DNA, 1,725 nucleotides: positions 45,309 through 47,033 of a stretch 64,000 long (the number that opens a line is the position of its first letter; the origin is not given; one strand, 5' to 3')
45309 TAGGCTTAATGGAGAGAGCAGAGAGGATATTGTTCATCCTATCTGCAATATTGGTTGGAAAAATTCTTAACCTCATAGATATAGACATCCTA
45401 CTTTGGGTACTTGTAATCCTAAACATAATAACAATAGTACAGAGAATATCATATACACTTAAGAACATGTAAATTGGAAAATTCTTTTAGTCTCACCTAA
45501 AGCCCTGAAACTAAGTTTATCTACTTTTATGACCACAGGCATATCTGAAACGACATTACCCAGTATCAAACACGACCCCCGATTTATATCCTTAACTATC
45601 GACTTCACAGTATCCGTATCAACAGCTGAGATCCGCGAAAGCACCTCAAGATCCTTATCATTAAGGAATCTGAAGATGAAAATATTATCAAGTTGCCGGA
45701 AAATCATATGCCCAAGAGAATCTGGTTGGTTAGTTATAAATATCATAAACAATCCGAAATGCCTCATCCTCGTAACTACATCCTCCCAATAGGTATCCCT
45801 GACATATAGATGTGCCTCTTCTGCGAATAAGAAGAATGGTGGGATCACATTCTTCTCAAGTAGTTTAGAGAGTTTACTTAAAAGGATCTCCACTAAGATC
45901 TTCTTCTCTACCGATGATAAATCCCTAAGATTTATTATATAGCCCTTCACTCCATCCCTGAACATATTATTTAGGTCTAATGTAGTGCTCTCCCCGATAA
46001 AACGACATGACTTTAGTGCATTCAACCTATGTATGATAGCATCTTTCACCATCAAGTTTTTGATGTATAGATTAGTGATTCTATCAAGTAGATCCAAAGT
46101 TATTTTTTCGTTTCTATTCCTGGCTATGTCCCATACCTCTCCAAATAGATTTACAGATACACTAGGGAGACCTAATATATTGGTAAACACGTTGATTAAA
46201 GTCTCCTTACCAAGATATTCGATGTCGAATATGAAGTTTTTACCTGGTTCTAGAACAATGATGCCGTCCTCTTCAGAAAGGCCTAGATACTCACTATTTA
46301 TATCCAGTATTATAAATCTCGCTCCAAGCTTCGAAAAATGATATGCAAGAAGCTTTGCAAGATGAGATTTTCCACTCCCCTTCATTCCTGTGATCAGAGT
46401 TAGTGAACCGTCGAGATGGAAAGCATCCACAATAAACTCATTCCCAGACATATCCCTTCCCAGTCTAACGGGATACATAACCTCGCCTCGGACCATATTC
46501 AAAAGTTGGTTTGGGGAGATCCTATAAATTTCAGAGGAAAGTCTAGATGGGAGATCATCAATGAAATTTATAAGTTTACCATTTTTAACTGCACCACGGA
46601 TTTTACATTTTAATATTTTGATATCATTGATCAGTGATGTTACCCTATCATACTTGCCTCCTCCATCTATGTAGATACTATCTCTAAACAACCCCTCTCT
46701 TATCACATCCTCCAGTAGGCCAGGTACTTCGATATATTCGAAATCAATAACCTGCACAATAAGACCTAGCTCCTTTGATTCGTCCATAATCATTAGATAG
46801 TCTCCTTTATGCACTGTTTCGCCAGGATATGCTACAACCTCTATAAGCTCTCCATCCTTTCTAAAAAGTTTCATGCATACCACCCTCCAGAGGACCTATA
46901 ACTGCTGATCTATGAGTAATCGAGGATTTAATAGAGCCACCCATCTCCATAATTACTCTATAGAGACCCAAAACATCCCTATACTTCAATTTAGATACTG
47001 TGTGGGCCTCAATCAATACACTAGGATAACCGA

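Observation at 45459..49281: Candidate five-gene module: NurA-like nuclease, HerA-like ATPase and three paralogous small wHTH proteins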

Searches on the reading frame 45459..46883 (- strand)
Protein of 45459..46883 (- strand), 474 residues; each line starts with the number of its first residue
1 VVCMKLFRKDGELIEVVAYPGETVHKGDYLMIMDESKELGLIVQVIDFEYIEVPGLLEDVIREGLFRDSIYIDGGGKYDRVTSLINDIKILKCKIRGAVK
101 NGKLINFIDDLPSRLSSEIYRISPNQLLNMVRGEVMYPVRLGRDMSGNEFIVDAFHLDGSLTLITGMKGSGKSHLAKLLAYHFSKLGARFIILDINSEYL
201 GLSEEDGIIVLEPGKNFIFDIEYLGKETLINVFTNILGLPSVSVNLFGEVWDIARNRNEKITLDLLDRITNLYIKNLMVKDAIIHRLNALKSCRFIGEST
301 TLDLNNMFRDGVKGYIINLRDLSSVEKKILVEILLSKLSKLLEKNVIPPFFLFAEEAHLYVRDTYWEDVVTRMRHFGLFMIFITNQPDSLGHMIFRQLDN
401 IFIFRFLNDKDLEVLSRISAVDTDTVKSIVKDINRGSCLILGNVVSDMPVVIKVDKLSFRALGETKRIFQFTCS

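Call 3: search_protein_families(library=pfam, proteins=[window:45459-46883:-], max_evalue=1)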
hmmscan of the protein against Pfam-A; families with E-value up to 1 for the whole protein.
window:45459-46883:- (474 aa): 18 families
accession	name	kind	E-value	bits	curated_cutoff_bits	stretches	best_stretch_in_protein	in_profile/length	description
PF01935.23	DUF87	-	8.7e-12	46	23.2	1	163-337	27-219/220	Helicase HerA, central domain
PF20720.3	nSTAND3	-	0.00047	20.3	27.2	1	162-194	20-52/155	Novel STAND NTPase 3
PF12846.13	AAA_10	-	0.0011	18.6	27.5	1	162-198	24-60/362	AAA-like domain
PF13191.12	AAA_16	-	0.0027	18.7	32.6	1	159-191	24-56/167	AAA ATPase domain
PF05872.18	HerA_C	-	0.0083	15.2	22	1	162-204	24-66/502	Helicase HerA-like C-terminal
PF13401.12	AAA_22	-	0.013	16.3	27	1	160-196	6-42/130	AAA domain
PF13555.12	AAA_29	-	0.016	15.3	27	1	155-175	19-38/61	P-loop containing region of AAA domain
PF00004.35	AAA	-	0.022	15.7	21.2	1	163-197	2-33/131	ATPase family associated with various cellular activities (AAA)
PF01580.24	FtsK_SpoIIIE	-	0.025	14.5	24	1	137-174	18-54/221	FtsK/SpoIIIE family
PF19044.6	P-loop_TraG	-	0.027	13.6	25.8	1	162-204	32-74/413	TraG P-loop domain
PF08433.16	KTI12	-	0.05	13.5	22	1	161-203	3-43/271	Chromatin associated protein KTI12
PF13238.12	AAA_18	-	0.054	14.4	29.4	1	163-186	2-24/128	AAA domain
PF24389.1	ORC-CDC6-like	-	0.06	12.5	27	1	162-185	35-58/571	ORC-CDC6-like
PF01583.26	APS_kinase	-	0.065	13.7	21.1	1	160-196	3-39/152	Adenylylsulphate kinase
PF13481.12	AAA_25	-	0.096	12.7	27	1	158-190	32-63/195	AAA domain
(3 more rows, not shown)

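Call 4: search_protein_families(library=ncbifam, proteins=[window:45459-46883:-], max_evalue=1)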
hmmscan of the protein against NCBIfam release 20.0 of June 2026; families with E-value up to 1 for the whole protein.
window:45459-46883:- (474 aa): 21 families
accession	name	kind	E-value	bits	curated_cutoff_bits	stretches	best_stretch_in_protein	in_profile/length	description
NF042943.1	HerA_antiphage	equivalog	4.8e-12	45.2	800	2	316-456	398-551/566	anti-phage-associated helicase HerA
NF040937.1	HerA_Thermprot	equivalog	1.5e-09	36.8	800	1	343-463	344-470/487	DNA double-strand break repair helicase HerA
NF053655.1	CedD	equivalog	3.8e-07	29.1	600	1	164-456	226-527/527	DNA-translocating ATPase CedD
NF042944.1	HerA_antiphage_2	equivalog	2.4e-05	23.3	850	1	349-458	428-546/576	anti-phage-associated helicase HerA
NF045975.1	VirB4_plasma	equivalog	3e-05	21.9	590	1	141-213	493-569/894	Mbov_0397 family ICE element conjugal transfer ATPase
NF040819.1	helicase_HerA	equivalog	6.2e-05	21.7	970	1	345-456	399-516/561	DNA double-strand break repair helicase HerA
NF045971.1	conju_CD1110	equivalog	0.0017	16.7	325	1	145-205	401-462/752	VirB4-like conjugal transfer ATPase, CD1110 family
NF041017.1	DNA_import_CedB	equivalog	0.0066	15.1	700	1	304-457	427-589/590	DNA import protein CedB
NF006464.0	PRK08862.1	equivalog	0.0078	15.9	208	1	163-201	9-43/227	SDR family oxidoreductase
NF047389.1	ATPase_Sll1717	subfamily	0.012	14.8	75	1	156-197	27-63/454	P-loop ATPase, Sll1717 family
TIGR00929.1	VirB4_CagE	subfamily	0.013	13.7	643.1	1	162-196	440-475/792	VirB4 family type IV secretion/conjugal transfer ATPase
TIGR03029.1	EpsG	equivalog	0.026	13.7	313.8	1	161-196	106-141/274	chain length determinant protein tyrosine kinase EpsG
TIGR03420.1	DnaA_homol_Hda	equivalog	0.034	13.7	194.8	1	159-197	38-76/226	DnaA regulatory inactivator Hda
TIGR00455.1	apsK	equivalog_domain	0.035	13.8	138.7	1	159-202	18-61/184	adenylyl-sulfate kinase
NF052589.1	ArlH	equivalog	0.064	13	215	1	159-186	20-47/229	archaellum protein ArlH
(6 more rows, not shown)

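Call 5: search_protein_families(library=padloc, proteins=[window:45459-46883:-], max_evalue=1)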
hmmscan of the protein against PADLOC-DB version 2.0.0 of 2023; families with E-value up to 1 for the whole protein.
window:45459-46883:- (474 aa): 16 families
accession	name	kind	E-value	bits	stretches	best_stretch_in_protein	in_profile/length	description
PDLC04140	mad8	-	1.6e-17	62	1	139-466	4-311/314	mads_8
PDLC04097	HerA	-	1.1e-15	55.4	1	365-457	504-595/618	-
PDLC02185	HerA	-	2.4e-13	47.7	2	315-456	409-563/585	-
PDLC04105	HerA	-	5.5e-13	46.3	2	339-468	409-549/576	-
PDLC04102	HerA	-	2.8e-12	43.8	2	343-457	499-622/654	-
PDLC04100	HerA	-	3.9e-12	43.6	2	348-456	439-557/580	-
PDLC04103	HerA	-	2.4e-08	30.8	2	330-456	419-558/579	-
PDLC02188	HerA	-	2.7e-07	27.8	1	367-458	456-546/578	-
PDLC04098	HerA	-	8.4e-07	25.9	1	366-458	559-650/686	-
PDLC04104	HerA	-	1.5e-06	25.2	1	343-461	214-343/379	-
PDLC04106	HerA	-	2.4e-06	24.4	1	364-457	539-631/667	-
PDLC01055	HerA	-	3.4e-05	20.8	1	303-456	374-526/532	Type III coevolved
PDLC02915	ATPase-Toprim_I-B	-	0.0031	14.4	1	161-200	24-64/623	-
PDLC00290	PtuA1|PtuA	-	0.0049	14.3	1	156-184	20-48/414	AAA ATPase domain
PDLC04107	HerA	-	0.0075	13.3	1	163-207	173-219/306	-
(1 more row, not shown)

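Call 11: search_solved_structures(query=window:45459-46883:-, max_evalue=0.01)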
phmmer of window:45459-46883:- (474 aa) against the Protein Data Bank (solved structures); distinct sequences matched with E-value up to 0.01: 7.
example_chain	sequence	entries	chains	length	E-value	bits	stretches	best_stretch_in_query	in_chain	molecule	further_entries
4d2i_A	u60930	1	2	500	2.1e-09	40.1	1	347-464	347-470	HERA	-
8j4u_M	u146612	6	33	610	1.9e-07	33.6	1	315-455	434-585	Nucleoside triphosphate hydrolase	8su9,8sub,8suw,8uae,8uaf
8xau_A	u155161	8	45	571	2.4e-06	30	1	345-458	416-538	ATP-binding protein | HerA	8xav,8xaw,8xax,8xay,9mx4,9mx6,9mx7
9x1l_A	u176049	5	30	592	2.9e-05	26.4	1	348-463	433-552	DNA helicase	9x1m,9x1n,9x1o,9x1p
9c1m_M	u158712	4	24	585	7.7e-05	25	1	344-455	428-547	ATP-binding protein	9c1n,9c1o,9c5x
8wet_A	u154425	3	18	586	0.00022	23.6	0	330-420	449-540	TdpA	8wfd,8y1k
8yho_A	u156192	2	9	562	0.0016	20.7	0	366-442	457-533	DUF87 domain-containing protein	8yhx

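Call 16: find_homologous_proteins(query=window:45459-46883:-, max_evalue=0.00001)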
Query window:45459-46883:- (474 aa): 2949 proteins with E <= 0.00001 among 8000 candidates; the best 120 are listed.
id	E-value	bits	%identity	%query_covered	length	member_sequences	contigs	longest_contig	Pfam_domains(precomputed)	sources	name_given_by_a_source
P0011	0.0e+0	1028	100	99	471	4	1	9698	PF01935.24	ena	-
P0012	6.5e-289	976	93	99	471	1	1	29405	PF01935.24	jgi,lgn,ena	-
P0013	2.4e-276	935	88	99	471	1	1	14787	PF01935.24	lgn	-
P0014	1.7e-249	846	79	99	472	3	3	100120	PF01935.24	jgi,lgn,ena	-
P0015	1.3e-218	745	70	99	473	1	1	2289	PF01935.24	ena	-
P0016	2.1e-216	737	71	99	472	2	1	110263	PF01935.24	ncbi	-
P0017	4.9e-187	641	61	99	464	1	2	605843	PF01935.24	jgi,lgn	-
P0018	1.3e-185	636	61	99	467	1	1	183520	PF01935.24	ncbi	-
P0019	2.9e-185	635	61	99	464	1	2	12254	PF01935.24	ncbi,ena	-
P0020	8.4e-185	633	61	99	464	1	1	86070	PF01935.24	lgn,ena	-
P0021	1.3e-184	633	61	99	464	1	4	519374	PF01935.24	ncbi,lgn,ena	-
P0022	3.1e-184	631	60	99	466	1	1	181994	PF01935.24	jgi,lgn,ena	-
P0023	3.1e-184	631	61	99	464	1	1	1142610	PF01935.24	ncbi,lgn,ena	-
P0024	4.5e-177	608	59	99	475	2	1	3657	PF01935.24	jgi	-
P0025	5.7e-175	601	58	99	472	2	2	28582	PF01935.24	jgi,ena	-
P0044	1.6e-142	494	48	99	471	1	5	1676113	PF01935.24,PF05872.19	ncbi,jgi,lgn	jgi:hypothetical protein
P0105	2.7e-107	378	40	98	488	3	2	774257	PF01935.24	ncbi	ncbi:MAG: DUF87 domain-containing protein [Conexivisphaerales archaeon]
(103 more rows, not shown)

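Call 17: find_encoding_contigs(protein=P0044, flank=8000, max_places=2)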
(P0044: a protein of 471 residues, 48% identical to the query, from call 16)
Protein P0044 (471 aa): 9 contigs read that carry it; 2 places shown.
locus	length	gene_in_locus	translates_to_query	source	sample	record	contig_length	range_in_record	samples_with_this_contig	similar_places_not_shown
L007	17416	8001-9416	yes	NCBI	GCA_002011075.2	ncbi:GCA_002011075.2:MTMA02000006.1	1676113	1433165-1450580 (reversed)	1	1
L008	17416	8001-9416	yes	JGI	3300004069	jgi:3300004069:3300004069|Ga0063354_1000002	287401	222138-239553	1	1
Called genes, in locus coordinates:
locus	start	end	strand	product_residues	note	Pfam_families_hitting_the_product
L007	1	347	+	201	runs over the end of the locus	PF12917:YfbR-like, PF13023:HD_3, PF01966:HD (faint)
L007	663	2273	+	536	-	PF23613:ELP3_N, PF04055:Radical_SAM, PF16199:Radical_SAM_C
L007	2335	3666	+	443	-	PF18195:GatD_N, PF00710:Asparaginase, PF17763:Asparaginase_C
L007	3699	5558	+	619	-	PF02934:GatB_N, PF02938:GAD, PF02637:GatB_Yqey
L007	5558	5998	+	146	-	-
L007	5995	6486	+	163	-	-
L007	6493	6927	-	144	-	-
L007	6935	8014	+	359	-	-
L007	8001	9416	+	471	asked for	PF01935:DUF87, PF05872:HerA_C (faint)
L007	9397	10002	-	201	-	PF01066:CDP-OH_P_transf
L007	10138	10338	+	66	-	-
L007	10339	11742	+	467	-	PF00587:tRNA-synt_2b, PF03129:HGTP_anticodon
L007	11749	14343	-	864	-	PF03104:DNA_pol_B_exo1, PF13482:RNase_H_2, PF00136:DNA_pol_B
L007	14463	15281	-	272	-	PF00491:Arginase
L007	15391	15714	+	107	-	-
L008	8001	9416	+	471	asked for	PF01935:DUF87, PF05872:HerA_C (faint)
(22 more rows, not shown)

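Call 18: find_encoding_contigs(protein=P0023, flank=8000, max_places=2)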
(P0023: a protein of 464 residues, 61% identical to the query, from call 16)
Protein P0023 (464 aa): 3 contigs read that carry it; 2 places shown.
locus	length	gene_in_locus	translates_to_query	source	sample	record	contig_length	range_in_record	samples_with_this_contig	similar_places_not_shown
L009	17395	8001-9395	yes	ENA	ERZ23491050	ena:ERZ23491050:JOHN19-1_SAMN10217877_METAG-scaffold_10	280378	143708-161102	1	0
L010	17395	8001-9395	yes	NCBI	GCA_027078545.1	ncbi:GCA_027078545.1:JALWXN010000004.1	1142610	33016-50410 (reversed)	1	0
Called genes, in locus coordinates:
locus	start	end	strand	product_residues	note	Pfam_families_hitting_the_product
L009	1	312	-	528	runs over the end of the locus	PF01943:Polysacc_synt (weak), PF13440:Polysacc_synt_3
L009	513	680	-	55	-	PF04758:Ribosomal_S30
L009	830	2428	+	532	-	PF23613:ELP3_N (weak), PF04055:Radical_SAM, PF16199:Radical_SAM_C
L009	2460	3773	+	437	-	PF18195:GatD_N, PF00710:Asparaginase, PF17763:Asparaginase_C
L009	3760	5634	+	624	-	PF02934:GatB_N, PF02938:GAD, PF02637:GatB_Yqey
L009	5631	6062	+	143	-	PF03965:Penicillinase_R (weak)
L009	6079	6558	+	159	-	-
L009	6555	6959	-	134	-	-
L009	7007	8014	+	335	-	PF09376:NurA (weak)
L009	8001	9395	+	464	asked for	PF01935:DUF87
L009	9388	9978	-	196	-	PF01066:CDP-OH_P_transf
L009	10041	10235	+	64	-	-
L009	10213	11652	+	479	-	PF00587:tRNA-synt_2b, PF03129:HGTP_anticodon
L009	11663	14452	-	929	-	PF03104:DNA_pol_B_exo1, PF13482:RNase_H_2 (faint), PF10108:DNA_pol_B_exo2 (faint), PF00136:DNA_pol_B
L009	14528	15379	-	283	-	PF00491:Arginase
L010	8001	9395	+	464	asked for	PF01935:DUF87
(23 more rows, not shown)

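Call 19: find_encoding_contigs(protein=P0105, flank=8000, max_places=2)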
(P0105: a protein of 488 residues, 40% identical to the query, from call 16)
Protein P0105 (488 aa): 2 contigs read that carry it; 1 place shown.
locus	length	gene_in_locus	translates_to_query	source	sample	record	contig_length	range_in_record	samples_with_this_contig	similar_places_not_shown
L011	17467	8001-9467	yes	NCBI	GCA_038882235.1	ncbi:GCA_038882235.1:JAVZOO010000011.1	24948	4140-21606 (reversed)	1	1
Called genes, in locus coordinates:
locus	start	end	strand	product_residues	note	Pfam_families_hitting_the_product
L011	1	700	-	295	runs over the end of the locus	PF00294:PfkB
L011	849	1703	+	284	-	PF01925:TauE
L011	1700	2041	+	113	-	PF07843:DUF1634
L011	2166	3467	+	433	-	PF18195:GatD_N, PF00710:Asparaginase, PF17763:Asparaginase_C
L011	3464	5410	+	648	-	PF02934:GatB_N, PF02938:GAD, PF02637:GatB_Yqey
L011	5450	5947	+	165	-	-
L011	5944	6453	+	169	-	PF12802:MarR_2 (faint)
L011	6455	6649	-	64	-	-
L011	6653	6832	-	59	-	-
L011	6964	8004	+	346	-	PF09376:NurA (faint)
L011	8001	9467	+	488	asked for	PF01935:DUF87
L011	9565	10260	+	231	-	PF01381:HTH_3, PF12844:HTH_19 (weak), PF13560:HTH_31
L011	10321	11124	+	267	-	PF01940:DUF92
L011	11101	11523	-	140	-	PF13545:HTH_Crp_2 (weak), PF25213:HVO_A0261_N (weak), PF01325:Fe_dep_repress, PF09339:HTH_IclR, PF24034:DUF7343, PF12802:MarR_2, PF13412:HTH_24, PF02742:Fe_dep_repr_C, +2 more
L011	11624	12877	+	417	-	PF01566:Nramp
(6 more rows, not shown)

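Call 22: find_related_loci(query=A2, collection=genome_contigs, flank=10000)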
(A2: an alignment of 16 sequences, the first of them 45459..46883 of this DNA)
Query A2 (474 aa) in genome_contigs; peptide patterns used: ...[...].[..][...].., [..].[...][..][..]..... (x = any residue, [..] = any of these).
599 stretches matched a pattern (row limit reached: there are more); 366 encode a relative of the query (tblastn E <= 1e-3); the best 80 are kept; 80 distinct loci.
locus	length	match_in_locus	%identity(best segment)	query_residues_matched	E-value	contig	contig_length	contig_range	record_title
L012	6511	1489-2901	79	4-474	0e+0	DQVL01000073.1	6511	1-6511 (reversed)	MAG TPA_asm: Thermoprotei archaeon isolate SZUA-1514 k95_88644, whole genome shotgun sequence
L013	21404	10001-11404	71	4-470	0e+0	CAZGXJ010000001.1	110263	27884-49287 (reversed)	MAG TPA_asm: uncultured Nitrososphaeria archaeon isolate SRP163575_co2_129 genome assembly, contig: NODE_132_length_1102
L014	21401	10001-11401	60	1-470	0e+0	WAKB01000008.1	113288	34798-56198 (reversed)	MAG: Candidatus Geothermarchaeota archaeon isolate S012_44_esom k151_202580, whole genome shotgun sequence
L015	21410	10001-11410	54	1-469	3e-165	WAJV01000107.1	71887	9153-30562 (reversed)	MAG: Candidatus Geothermarchaeota archaeon isolate S009_6_esom k151_91111, whole genome shotgun sequence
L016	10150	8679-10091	53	1-470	4e-163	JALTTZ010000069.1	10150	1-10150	MAG: Nitrososphaeria archaeon isolate S140_metabat2_scaf2bin.244 S140_NODE_3058_length_10150_cov_2.193854, whole genome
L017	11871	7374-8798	54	1-474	5e-162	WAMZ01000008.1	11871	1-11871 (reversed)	MAG: Candidatus Geothermarchaeota archaeon isolate S140_75_esom k151_12379, whole genome shotgun sequence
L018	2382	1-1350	53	24-471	4e-163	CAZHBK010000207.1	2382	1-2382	MAG TPA_asm: uncultured Nitrososphaeria archaeon isolate SRP141559_co1_81 genome assembly, contig: NODE_30148_length_238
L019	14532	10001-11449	40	1-470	1e-117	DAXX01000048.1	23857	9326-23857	MAG TPA_asm: Thaumarchaeota archaeon UBA160 UBA160_contig_3013, whole genome shotgun sequence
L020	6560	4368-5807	41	4-470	4e-116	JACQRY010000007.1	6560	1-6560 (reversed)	MAG: Thaumarchaeota archaeon isolate NC_groundwater_1371_Ag_S-0.2um_48_37 S_p2_S4_coassembly_k141_55635, whole genome sh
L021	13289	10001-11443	41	4-469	4e-116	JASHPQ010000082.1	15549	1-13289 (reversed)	MAG: Nitrososphaerales archaeon isolate JOPF053 JOPF_AWAY_contig_363004, whole genome shotgun sequence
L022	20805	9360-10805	42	1-470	2e-114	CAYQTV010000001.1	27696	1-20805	MAG TPA_asm: uncultured Nitrososphaerales archaeon isolate SRP141552_co1_22 genome assembly, contig: NODE_624_length_276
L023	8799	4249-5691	42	4-469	5e-114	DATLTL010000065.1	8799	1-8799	MAG TPA_asm: Nitrososphaerales archaeon isolate SMAG_U13955 k141_1378222, whole genome shotgun sequence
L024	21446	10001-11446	39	1-469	9e-114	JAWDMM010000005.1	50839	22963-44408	MAG: Nitrososphaeria archaeon isolate F8S.bin.2 NODE_54_length_50839_cov_3.16345, whole genome shotgun sequence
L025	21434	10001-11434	40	4-469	1e-113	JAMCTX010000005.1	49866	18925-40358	MAG: Thaumarchaeota archaeon isolate FK_Sedi_A_Bin.149 NODE_1213_length_49866_cov_5.56171, whole genome shotgun sequence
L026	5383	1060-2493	39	1-465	7e-114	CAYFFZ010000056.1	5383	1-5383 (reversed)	MAG TPA_asm: uncultured Nitrososphaerales archaeon isolate DRP004690_co1_3 genome assembly, contig: NODE_1302_length_538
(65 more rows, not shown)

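Call 60: search_solved_structures(query=A2, max_evalue=0.001)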
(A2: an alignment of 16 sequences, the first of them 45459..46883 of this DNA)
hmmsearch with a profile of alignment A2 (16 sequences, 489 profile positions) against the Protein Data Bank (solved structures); distinct sequences matched with E-value up to 0.001: 9.
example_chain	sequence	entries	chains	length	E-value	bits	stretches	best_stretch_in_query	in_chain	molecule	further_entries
4d2i_A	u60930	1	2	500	2.1e-15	59.4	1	44-475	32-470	HERA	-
8j4u_M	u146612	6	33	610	3.4e-12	48.8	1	319-468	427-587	Nucleoside triphosphate hydrolase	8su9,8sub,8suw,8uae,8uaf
9c1m_M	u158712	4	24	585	4e-12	48.6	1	321-479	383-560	ATP-binding protein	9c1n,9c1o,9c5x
9x1l_A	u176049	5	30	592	5.9e-09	38.1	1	359-474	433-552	DNA helicase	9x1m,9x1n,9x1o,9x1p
8wiv_A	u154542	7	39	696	5.3e-08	35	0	358-460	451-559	Helicase HerA central domain-containing protein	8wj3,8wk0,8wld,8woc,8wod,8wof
8xau_A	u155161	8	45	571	6.4e-08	34.7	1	348-469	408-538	ATP-binding protein | HerA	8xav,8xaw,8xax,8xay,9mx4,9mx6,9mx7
8yho_A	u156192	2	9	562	3.1e-07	32.5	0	35-203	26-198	DUF87 domain-containing protein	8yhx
8wet_A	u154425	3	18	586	0.00037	22.3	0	314-429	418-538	TdpA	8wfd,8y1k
4r2h_A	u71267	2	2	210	0.00064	21.5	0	383-440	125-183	STIV B204 ATPase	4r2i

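Call 73: search_protein_families(library=phrogs, proteins=[window:45459-46883:-], max_evalue=0.01)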
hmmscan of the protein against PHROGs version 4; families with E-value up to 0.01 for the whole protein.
window:45459-46883:- (474 aa): 4 families
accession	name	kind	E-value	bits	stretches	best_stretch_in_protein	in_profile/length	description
phrog_7035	-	unknown function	2.8e-20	73.3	2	313-457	449-608/969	-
phrog_2666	-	head and packaging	7.5e-15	55.6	2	340-431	415-509/555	terminase large subunit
phrog_5156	-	unknown function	2.3e-06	26.9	1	279-404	577-720/824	-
phrog_2376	-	other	0.0023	18.3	0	162-194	77-109/363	ATPase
